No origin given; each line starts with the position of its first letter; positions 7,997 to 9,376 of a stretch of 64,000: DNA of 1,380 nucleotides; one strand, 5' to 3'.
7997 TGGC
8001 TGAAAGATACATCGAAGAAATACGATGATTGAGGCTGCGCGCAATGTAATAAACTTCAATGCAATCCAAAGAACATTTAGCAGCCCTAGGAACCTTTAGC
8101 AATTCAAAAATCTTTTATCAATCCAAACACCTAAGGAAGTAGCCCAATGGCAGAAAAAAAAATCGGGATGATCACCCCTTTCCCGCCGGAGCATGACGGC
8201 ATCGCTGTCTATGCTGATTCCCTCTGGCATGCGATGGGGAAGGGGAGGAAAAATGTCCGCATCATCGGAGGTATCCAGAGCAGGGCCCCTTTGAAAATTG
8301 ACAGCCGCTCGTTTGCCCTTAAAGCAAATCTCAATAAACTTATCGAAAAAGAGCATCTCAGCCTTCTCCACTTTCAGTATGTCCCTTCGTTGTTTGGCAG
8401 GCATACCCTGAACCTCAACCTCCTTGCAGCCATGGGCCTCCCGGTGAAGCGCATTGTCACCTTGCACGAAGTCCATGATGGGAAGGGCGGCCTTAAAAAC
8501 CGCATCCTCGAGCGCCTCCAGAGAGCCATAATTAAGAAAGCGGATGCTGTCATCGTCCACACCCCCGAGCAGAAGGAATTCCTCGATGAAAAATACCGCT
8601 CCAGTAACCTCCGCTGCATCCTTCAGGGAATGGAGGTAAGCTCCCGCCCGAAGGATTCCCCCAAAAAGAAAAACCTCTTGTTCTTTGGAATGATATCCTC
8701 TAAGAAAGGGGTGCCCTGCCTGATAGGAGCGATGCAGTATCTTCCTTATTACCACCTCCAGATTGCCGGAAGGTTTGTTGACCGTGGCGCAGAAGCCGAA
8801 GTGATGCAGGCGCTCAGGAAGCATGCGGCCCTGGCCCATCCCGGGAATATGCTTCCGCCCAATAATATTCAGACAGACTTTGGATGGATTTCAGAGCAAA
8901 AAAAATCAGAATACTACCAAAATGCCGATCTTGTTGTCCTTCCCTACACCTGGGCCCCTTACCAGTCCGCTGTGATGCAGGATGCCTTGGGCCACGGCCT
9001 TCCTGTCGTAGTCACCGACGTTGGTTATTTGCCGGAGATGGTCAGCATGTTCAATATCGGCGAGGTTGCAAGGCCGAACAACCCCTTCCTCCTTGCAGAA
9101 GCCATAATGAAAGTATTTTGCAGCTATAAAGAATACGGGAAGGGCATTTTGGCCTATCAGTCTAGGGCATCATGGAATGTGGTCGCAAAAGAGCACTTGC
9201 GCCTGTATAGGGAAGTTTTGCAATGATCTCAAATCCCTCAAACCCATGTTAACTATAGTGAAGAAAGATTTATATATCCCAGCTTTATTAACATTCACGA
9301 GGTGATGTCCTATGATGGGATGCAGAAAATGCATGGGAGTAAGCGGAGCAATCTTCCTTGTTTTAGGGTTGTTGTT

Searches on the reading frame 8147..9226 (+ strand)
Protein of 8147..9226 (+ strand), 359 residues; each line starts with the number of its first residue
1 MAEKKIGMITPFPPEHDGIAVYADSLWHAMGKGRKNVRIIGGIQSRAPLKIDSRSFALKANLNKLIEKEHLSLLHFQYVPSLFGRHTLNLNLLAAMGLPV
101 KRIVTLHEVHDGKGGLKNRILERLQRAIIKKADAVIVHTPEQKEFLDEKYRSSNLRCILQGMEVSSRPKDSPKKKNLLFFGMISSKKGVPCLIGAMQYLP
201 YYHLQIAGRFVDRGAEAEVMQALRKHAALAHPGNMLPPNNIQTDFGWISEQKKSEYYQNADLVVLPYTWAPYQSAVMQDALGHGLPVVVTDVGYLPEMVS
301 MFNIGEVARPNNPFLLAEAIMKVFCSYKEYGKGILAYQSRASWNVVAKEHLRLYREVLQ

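Call 25: search_protein_families(library=pfam, proteins=[window:8147-9226:+], max_evalue=0.001)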
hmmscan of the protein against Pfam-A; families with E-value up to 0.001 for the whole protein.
window:8147-9226:+ (359 aa): 4 families
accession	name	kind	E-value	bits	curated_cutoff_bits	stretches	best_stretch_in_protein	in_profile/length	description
PF00534.26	Glycos_transf_1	-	1.1e-13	51.6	26.4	1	172-324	13-156/172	Glycosyl transferases group 1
PF13692.12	Glyco_trans_1_4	-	1.1e-12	48.9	27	1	175-323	2-139/142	Glycosyl transferases group 1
PF13439.12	Glyco_transf_4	-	1.3e-08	35.5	28.5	1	44-158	46-162/170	Glycosyltransferase Family 4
PF13579.12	Glyco_trans_4_4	-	5.8e-08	33.7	29.7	1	62-149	63-145/158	Glycosyl transferase 4-like domain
